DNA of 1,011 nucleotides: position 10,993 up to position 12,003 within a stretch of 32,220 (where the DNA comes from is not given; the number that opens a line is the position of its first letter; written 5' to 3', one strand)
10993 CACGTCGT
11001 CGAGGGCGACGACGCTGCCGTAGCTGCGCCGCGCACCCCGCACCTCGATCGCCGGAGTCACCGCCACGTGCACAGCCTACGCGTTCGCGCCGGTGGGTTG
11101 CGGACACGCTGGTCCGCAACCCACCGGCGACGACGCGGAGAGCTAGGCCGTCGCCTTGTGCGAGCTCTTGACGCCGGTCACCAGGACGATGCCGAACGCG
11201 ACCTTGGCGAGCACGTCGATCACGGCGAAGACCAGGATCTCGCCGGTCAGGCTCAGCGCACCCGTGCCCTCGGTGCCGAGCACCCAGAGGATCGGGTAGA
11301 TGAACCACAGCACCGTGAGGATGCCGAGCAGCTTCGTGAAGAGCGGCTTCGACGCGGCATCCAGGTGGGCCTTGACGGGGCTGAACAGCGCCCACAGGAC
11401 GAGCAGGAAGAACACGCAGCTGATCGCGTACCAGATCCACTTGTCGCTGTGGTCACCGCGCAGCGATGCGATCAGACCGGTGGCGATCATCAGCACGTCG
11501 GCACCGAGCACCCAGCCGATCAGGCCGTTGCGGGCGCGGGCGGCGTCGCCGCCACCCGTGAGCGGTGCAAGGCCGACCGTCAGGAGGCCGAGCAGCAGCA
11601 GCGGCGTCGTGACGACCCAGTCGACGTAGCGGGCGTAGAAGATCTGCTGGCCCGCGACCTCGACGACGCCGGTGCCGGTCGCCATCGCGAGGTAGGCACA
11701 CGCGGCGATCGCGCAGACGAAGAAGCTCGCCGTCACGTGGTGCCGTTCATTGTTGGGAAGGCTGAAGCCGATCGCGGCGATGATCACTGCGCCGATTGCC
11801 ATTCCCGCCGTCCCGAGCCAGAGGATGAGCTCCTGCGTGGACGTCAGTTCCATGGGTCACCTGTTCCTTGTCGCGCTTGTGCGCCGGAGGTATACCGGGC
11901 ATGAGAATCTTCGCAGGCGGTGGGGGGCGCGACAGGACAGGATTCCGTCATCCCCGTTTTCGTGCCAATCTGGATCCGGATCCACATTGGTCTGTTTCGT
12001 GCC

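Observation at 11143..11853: Bacteriorhodopsin-like rhodopsin with Gly at the Asp96 donor position (DTG) in a high-GC actinobacterial housekeeping neighbourhood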

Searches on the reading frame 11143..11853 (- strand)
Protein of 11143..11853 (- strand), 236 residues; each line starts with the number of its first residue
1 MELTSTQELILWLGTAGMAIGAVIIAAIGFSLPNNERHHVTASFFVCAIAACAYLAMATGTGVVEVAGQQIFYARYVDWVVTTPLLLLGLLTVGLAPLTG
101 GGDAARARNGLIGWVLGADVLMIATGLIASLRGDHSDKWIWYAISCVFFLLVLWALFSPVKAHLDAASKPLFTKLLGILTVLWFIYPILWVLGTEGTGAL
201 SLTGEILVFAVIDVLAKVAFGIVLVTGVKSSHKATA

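Call 3: search_protein_families(library=pfam, proteins=[window:11143-11853:-], max_evalue=0.01)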
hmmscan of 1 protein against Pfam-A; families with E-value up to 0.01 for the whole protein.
window:11143-11853:- (236 aa): 1 family
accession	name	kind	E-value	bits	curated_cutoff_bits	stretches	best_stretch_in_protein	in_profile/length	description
PF01036.24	Bac_rhodopsin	-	7e-54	183.1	24.6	1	6-228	2-221/224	Bacteriorhodopsin-like protein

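Call 4: search_solved_structures(query=window:11146-11853:-, max_evalue=0.001, show_alignments=3)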
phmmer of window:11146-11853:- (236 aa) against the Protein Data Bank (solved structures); distinct sequences matched with E-value up to 0.001: 165 (the best 60 are shown).
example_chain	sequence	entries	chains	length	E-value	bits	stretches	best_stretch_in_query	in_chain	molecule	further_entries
8xx8_A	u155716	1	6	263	6e-40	140.6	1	7-230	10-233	Rhodopsin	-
7zou_A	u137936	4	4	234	1.2e-37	133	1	8-232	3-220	Synechocystis halorhodopsin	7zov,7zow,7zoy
6lm1_A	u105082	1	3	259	1.3e-35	126.4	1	9-227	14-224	Rhodopsin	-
6kfq_A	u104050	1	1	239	3.6e-35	124.9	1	8-227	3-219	Rhodopsin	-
4jr8_A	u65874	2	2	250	3.9e-35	124.8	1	8-226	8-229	Cruxrhodopsin-3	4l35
6lm0_A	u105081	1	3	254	2.2e-34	122.4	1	8-227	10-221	Rhodopsin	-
6wp8_A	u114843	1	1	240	3.3e-34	121.8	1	10-232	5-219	Proton-pumping rhodopsin chloride pump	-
6k6k_A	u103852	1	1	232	9.8e-34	120.2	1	10-232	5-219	Cyanobacterial chloride importer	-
1xio_A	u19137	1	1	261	1.2e-33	119.9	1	7-230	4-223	ANABAENA SENSORY RHODOPSIN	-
2m3g_A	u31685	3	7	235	1.2e-33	119.9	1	7-230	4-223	Anabaena Sensory Rhodopsin | Bacteriorhodopsin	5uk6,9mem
4tl3_A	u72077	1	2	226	2.5e-33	118.9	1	7-229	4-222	Anabaena sensory rhodopsin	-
6k6i_A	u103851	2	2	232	4.4e-33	118.1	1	10-232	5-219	Cyanobacterial chloride importer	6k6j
6xl3_A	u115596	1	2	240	5.1e-33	117.9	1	10-232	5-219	Mastigocladopsis repens rhodopsin chloride pump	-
1vgo_A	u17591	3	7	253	7.8e-33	117.3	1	9-225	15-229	Archaerhodopsin 2 | Archaerhodopsin-2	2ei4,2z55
3wqj_A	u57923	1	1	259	8.5e-33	117.2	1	9-225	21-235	Archaerhodopsin-2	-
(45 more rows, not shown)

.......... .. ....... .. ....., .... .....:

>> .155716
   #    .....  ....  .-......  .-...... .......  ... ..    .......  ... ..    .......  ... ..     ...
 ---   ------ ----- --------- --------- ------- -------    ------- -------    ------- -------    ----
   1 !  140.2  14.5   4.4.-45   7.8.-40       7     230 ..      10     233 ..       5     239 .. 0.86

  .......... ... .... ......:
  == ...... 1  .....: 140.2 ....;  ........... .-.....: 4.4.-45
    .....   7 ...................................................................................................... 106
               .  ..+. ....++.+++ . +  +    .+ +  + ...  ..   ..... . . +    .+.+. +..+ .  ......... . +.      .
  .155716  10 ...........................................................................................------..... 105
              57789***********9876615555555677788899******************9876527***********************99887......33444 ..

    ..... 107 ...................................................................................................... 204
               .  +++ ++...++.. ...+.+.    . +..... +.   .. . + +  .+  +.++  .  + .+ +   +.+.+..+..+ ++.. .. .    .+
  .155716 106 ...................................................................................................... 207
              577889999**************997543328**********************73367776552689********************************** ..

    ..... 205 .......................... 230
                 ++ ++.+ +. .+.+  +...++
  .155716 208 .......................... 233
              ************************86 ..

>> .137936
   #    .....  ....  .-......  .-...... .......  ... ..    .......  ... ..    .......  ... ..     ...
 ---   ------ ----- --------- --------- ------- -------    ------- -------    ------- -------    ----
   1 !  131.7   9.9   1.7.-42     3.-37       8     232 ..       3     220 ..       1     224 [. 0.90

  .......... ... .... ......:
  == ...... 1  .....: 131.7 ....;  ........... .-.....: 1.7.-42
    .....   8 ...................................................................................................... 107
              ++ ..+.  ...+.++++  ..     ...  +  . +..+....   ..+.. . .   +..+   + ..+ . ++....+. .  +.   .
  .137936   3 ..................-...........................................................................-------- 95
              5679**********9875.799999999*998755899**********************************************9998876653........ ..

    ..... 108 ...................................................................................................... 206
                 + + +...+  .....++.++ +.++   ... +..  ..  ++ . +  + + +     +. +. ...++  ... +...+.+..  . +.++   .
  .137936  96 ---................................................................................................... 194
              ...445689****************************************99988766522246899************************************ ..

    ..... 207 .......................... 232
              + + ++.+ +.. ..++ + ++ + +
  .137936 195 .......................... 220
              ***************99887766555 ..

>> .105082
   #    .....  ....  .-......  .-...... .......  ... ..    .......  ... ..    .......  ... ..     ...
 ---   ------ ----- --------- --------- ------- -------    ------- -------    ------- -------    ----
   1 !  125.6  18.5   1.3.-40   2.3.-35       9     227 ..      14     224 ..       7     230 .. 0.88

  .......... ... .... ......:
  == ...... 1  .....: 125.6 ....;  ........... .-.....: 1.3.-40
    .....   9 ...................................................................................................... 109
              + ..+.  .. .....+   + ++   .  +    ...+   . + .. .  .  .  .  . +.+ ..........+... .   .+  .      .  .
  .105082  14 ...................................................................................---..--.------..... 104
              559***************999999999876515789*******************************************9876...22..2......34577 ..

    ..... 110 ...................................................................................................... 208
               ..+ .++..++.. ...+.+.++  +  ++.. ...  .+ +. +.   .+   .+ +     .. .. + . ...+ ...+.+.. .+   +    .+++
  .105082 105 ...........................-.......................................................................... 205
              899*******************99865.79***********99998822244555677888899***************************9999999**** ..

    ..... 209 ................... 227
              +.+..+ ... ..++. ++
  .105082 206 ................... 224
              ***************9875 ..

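Call 5: search_protein_families(library=ncbifam, proteins=[window:11143-11853:-], max_evalue=0.01)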
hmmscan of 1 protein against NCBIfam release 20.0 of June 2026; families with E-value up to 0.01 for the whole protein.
window:11143-11853:- (236 aa): 0 families

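Call 6: find_homologous_proteins(query=window:11146-11853:-, max_evalue=1e-10)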
Query window:11146-11853:- (236 aa): 268 proteins with E <= 1e-10 among 3670 candidates; the best 120 are listed.
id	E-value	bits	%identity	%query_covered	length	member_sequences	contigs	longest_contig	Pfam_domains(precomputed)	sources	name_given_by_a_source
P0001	1.9e-140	484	95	100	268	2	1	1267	PF01036.25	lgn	-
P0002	1.1e-139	482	94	100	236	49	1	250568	PF01036.25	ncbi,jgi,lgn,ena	ncbi:MAG: microbial rhodopsin family protein [Thermoleophilia bacterium]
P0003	1.0e-134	465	91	100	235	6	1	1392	PF01036.25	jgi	-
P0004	1.2e-132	459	89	100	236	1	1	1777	PF01036.25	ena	-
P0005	2.2e-129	448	87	100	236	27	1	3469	PF01036.25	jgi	jgi:bacteriorhodopsin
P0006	5.8e-125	434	86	100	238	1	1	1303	PF01036.25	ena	-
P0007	1.4e-122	426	83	100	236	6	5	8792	PF01036.25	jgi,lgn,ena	jgi:bacteriorhodopsin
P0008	1.7e-122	426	83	100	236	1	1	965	PF01036.25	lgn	-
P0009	2.2e-122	425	84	100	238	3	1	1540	PF01036.25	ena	-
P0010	3.2e-121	421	82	100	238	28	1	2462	PF01036.25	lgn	-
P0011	2.4e-120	419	82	100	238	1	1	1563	PF01036.25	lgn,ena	-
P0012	3.4e-120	418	83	100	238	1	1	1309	PF01036.25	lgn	-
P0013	3.2e-119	415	82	100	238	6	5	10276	PF01036.25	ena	-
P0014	3.1e-116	405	80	100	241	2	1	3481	PF01036.25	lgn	-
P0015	2.9e-110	386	75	100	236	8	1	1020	PF01036.25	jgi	-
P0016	9.7e-107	374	87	83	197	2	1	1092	PF01036.25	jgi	jgi:bacteriorhodopsin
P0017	1.0e-103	364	71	100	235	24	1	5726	PF01036.25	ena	-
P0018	1.3e-103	364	72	100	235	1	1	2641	PF01036.25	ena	-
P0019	1.0e-102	361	72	100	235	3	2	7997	PF01036.25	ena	-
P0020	3.2e-100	353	70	100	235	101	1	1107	PF01036.25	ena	-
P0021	1.9e-99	350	69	100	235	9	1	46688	PF01036.25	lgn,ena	-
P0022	1.7e-98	347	69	100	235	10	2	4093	PF01036.25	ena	-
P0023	5.7e-98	345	70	100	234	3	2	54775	PF01036.25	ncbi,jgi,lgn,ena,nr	ncbi:MAG: bacteriorhodopsin [Thermoleophilia bacterium]|nr:bacteriorhodopsin [Thermoleophilia bacter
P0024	4.3e-90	320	64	100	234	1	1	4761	PF01036.25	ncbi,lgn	-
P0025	8.4e-90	319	65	100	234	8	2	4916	PF01036.25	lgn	-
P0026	1.4e-89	318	65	100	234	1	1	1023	PF01036.25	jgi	jgi:bacteriorhodopsin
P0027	5.3e-87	309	86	70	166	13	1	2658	PF01036.25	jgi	-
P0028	3.4e-86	307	63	100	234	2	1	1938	PF01036.25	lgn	-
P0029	8.5e-83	296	80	72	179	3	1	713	PF01036.25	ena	-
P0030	2.1e-73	265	55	94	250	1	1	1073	PF01036.25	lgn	-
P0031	2.2e-73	265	56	97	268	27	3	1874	PF01036.25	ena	-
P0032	4.4e-73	264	54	97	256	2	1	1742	PF01036.25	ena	-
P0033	5.3e-73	264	56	98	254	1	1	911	PF01036.25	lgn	-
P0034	1.0e-72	263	56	99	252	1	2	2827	PF01036.25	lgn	-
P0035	4.2e-72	261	54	97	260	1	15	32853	PF01036.25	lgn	-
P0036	1.5e-71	259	56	99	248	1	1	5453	PF01036.25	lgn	-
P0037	3.9e-71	257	56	96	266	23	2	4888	PF01036.25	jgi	-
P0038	6.0e-71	257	57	99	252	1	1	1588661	PF01036.25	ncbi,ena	-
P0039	7.3e-71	257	58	97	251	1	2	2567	PF01036.25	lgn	-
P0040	8.8e-71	256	53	97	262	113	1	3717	PF01036.25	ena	-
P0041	1.1e-70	256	56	96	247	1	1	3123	PF01036.25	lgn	-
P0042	1.1e-70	256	54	98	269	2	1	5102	PF01036.25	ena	-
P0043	1.5e-70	255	56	97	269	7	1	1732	PF01036.25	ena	-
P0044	2.5e-70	255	55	98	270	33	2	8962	PF01036.25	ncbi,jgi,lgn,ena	-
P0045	3.7e-70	254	56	97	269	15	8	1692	PF01036.25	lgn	-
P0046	4.9e-70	254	53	99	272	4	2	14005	PF01036.25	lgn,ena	-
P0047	6.2e-70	254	53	97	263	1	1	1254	PF01036.25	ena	-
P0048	1.1e-69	253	53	99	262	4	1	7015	PF01036.25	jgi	-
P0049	1.5e-69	252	53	97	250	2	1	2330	PF01036.25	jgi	-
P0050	1.6e-69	252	52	99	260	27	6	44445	PF01036.25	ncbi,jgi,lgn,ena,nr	ncbi:MAG: bacteriorhodopsin [Solirubrobacteraceae bacterium]|jgi:bacteriorhodopsin|nr:bacteriorhodop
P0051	1.9e-69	252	54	100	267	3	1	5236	PF01036.25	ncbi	ncbi:MAG: bacteriorhodopsin [Solirubrobacterales bacterium]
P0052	1.9e-69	252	52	96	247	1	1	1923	PF01036.25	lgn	-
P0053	2.1e-69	252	56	96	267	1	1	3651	PF01036.25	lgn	-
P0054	2.5e-69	252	55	97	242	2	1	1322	PF01036.25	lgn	-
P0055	2.6e-69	251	55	97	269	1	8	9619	PF01036.25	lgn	-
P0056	2.9e-69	251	51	97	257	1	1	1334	PF01036.25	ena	-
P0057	3.2e-69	251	55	96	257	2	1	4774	PF01036.25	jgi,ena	-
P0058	3.3e-69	251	55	99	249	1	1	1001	PF01036.25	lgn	-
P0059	4.9e-69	251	55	97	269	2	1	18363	PF01036.25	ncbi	ncbi:MAG: bacteriorhodopsin [Solirubrobacterales bacterium]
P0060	8.0e-69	250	54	96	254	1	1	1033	PF01036.25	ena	-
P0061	9.5e-69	250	77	60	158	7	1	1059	PF01036.25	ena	-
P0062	1.3e-68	249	51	97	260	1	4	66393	PF01036.25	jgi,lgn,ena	-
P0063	1.3e-68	249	54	96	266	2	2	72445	PF01036.25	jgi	-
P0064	1.4e-68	249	52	97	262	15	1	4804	PF01036.25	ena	-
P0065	1.9e-68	249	56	97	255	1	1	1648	PF01036.25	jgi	-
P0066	2.0e-68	249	51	97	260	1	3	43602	PF01036.25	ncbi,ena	-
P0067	2.5e-68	248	56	98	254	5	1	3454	PF01036.25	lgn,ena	-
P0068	3.6e-68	248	51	97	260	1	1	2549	PF01036.25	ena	-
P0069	4.0e-68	248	55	97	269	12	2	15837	PF01036.25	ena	-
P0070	4.7e-68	247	54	96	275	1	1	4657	PF01036.25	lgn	-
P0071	5.6e-68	247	51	99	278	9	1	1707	PF01036.25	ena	-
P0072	5.7e-68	247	55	97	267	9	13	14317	PF01036.25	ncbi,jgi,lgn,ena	jgi:bacteriorhodopsin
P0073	6.9e-68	247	55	96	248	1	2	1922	PF01036.25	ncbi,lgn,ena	-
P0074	1.1e-67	246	53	96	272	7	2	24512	PF01036.25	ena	-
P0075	1.1e-67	246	55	96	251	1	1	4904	PF01036.25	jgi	-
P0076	1.5e-67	246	54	96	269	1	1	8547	PF01036.25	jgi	-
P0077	1.7e-67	246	53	96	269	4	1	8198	PF01036.25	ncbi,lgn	-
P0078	2.0e-67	245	54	96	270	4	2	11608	PF01036.25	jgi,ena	-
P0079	3.0e-67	245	57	94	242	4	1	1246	PF01036.25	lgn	-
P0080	4.7e-67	244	52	100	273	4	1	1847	PF01036.25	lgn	-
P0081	5.0e-67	244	55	96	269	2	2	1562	PF01036.25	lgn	-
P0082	5.1e-67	244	51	97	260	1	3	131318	PF01036.25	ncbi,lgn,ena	-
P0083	5.1e-67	244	51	97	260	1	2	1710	PF01036.25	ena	-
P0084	7.2e-67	243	56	93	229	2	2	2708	PF01036.25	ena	-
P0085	1.7e-66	242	54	96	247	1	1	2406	PF01036.25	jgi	-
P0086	1.9e-66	242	52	99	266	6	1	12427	PF01036.25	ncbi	-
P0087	2.0e-66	242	50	99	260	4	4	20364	PF01036.25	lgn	-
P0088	2.2e-66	242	53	97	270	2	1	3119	PF01036.25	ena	-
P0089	2.5e-66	242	53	97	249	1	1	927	PF01036.25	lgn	-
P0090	2.8e-66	242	55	96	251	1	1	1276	PF01036.25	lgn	-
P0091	3.0e-66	241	52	97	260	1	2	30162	PF01036.25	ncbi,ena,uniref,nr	ncbi:MAG: rhodopsin [Actinobacteria bacterium]|uniref:Unannotated protein n=1 Tax=freshwater metagen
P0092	3.8e-66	241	53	96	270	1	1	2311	PF01036.25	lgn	-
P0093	3.9e-66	241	57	92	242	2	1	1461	PF01036.25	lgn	-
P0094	4.4e-66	241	53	99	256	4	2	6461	PF01036.25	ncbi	-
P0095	4.6e-66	241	54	92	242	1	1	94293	PF01036.25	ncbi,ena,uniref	ncbi:bacteriorhodopsin [uncultured Mycobacterium sp.]|uniref:bacteriorhodopsin n=1 Tax=uncultured My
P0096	5.6e-66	241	56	93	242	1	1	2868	PF01036.25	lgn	-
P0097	6.4e-66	240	54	95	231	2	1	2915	PF01036.25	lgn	-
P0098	7.1e-66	240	52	96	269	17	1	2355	PF01036.25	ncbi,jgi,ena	jgi:bacteriorhodopsin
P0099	8.8e-66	240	54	98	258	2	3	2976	PF01036.25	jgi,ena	-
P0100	1.1e-65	240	51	99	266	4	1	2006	PF01036.25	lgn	-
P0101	1.3e-65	239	49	99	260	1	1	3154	PF01036.25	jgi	jgi:bacteriorhodopsin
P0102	1.3e-65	239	54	98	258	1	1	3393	PF01036.25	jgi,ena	-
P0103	1.5e-65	239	52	98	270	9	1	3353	PF01036.25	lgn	-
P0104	1.5e-65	239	53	89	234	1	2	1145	PF01036.25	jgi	-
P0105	1.7e-65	239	53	98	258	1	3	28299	PF01036.25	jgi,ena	jgi:bacteriorhodopsin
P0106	1.9e-65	239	55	93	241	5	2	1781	PF01036.25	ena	-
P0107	2.4e-65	238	55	94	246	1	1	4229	PF01036.25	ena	-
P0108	5.0e-65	237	55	93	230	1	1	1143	PF01036.25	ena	-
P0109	5.8e-65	237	55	92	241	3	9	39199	PF01036.25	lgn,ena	-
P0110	8.1e-65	237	53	99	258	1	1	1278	PF01036.25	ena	-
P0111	8.9e-65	237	53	98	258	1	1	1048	PF01036.25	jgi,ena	jgi:bacteriorhodopsin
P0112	9.5e-65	237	53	96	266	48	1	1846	PF01036.25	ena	-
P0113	1.4e-64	236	54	98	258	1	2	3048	PF01036.25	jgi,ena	-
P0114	1.4e-64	236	53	98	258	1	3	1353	PF01036.25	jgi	-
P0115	1.4e-64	236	53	98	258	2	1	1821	PF01036.25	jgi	-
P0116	1.4e-64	236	54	97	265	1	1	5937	PF01036.25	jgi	jgi:bacteriorhodopsin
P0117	1.7e-64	236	52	97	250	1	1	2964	PF01036.25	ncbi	-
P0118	2.2e-64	235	53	98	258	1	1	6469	PF01036.25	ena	-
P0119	2.3e-64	235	55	97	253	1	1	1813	PF01036.25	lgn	-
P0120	2.5e-64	235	52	98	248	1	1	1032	PF01036.25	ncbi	-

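Call 16: search_dna_similar(query=window:11146-11853:-, collection=plasmids, mode=protein, max_rows=30)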
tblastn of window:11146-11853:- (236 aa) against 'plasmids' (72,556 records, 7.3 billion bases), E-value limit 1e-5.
Records with a match: 9; places in all: 9; records where one place covers at least 80% of the query: 0.
Best place of each record, by identity: <60% 9.
By first word of the organism name: Pantoea 2; Methylobacterium 2; Haloplanus 1; Sphingomonas 1; Haloarcula 1; Deinococcus 1; Salinibacter 1.
By predicted mobility (MOB-suite, as given by PLSDB): non-mobilizable 8; mobilizable 1.
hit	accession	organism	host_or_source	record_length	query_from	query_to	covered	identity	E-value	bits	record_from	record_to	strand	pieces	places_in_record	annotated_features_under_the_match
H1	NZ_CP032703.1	Pantoea soli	single isolate,soil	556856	36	218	78%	38.7%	3e-14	79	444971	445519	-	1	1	bacteriorhodopsin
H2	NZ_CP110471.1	Pantoea anthophila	Wampee planting region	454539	36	221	79%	37.6%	3e-14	79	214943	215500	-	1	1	bacteriorhodopsin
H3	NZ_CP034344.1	Haloplanus rallus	cell culture,Non-purified solar salt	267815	60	226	71%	36.0%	1e-14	80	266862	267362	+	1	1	bacteriorhodopsin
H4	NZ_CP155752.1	Sphingomonas parapaucimobilis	Chinese cabbage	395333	63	234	73%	34.6%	2e-13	76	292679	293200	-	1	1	bacteriorhodopsin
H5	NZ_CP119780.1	Haloarcula litorea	cell culture,sediment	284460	60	220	68%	35.0%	2e-8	61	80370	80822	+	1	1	bacteriorhodopsin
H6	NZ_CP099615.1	Methylobacterium sp.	Arabidopsis thaliana,pure culture,leaf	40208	68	223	66%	35.8%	1e-11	71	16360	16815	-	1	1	bacteriorhodopsin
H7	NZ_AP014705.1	Methylobacterium aquaticum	-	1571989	67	223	67%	33.8%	2e-10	67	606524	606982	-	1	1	none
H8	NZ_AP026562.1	Deinococcus aetherius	-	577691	60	227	71%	31.0%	2e-11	70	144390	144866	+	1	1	bacteriorhodopsin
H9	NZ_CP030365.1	Salinibacter ruber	-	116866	119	229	47%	31.0%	9e-7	56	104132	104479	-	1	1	bacteriorhodopsin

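Call 18: get_annotated_region(hit=H1, flank=6000)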
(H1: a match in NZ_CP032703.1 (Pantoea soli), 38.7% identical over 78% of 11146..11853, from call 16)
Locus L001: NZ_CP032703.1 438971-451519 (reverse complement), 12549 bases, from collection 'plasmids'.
description: Pantoea soli strain DSM 32899 plasmid unnamed1, complete sequence
organism: Pantoea soli (NCBI taxid 3098669)
taxonomy: Bacteria; Pseudomonadota; Gammaproteobacteria; Enterobacterales; Erwiniaceae; Pantoea; Pantoea soli
host: -; source: single isolate,soil; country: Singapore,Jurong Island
typing (MOB-suite, as given by PLSDB): non-mobilizable; replicon rep_cluster_1232
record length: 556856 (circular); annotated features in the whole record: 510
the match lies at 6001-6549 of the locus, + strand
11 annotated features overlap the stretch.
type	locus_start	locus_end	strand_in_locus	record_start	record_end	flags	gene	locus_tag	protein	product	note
CDS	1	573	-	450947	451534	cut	pdxH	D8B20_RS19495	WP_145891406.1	pyridoxamine 5'-phosphate oxidase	GO:0008615 - pyridoxine biosynthetic process [Evidence IEA]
CDS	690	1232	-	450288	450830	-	-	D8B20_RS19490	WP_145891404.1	GNAT family protein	-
CDS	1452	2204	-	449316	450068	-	fetB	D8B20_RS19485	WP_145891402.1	iron export ABC transporter permease subunit FetB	-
CDS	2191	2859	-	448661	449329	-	-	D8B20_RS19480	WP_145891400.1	ATP-binding cassette domain-containing protein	-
CDS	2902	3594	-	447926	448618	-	-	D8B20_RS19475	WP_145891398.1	VIT family protein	-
CDS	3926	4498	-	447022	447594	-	-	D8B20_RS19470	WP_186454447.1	DsrE family protein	-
CDS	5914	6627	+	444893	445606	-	-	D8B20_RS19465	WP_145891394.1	bacteriorhodopsin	GO:0006811 - monoatomic ion transport [Evidence IEA]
CDS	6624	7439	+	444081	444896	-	-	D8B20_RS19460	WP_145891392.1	Brp/Blh family beta-carotene 15,15'-dioxygenase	-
CDS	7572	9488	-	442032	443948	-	-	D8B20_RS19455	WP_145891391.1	methyl-accepting chemotaxis protein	GO:0007165 - signal transduction [Evidence IEA]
CDS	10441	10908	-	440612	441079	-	-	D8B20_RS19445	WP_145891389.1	helix-turn-helix domain-containing protein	-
CDS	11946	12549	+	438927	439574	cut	-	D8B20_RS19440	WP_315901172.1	GNAT family N-acetyltransferase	-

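Call 19: get_annotated_region(hit=H4, flank=3000)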
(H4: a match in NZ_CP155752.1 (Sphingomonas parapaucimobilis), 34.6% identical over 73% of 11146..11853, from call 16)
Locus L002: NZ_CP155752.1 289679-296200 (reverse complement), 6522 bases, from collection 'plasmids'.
description: Sphingomonas parapaucimobilis strain YK209 plasmid unnamed4, complete sequence
organism: Sphingomonas parapaucimobilis (NCBI taxid 28213)
taxonomy: Bacteria; Pseudomonadota; Alphaproteobacteria; Sphingomonadales; Sphingomonadaceae; Sphingomonas; Sphingomonas parapaucimobilis
host: -; source: Chinese cabbage; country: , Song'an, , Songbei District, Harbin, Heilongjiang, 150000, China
typing (MOB-suite, as given by PLSDB): non-mobilizable
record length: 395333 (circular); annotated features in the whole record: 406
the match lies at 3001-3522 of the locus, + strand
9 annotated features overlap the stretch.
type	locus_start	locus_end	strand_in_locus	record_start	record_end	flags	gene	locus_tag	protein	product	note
CDS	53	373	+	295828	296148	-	-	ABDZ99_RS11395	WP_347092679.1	GIY-YIG nuclease family protein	-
CDS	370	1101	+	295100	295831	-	-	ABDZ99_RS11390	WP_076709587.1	RNA methyltransferase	-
CDS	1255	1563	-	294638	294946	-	-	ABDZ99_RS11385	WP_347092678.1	chorismate mutase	-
CDS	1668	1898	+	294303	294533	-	-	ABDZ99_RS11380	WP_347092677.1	hypothetical protein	-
CDS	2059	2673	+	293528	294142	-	rpsD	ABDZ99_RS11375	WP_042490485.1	30S ribosomal protein S4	GO:0006412 - translation [Evidence IEA]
CDS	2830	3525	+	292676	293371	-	-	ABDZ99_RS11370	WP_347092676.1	bacteriorhodopsin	GO:0006811 - monoatomic ion transport [Evidence IEA]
CDS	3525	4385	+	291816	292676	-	-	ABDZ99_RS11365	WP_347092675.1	Brp/Blh family beta-carotene 15,15'-dioxygenase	-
CDS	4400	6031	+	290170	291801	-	-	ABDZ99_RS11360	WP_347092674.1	M28 family peptidase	-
CDS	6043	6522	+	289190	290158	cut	-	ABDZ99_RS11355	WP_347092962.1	agmatine deiminase family protein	-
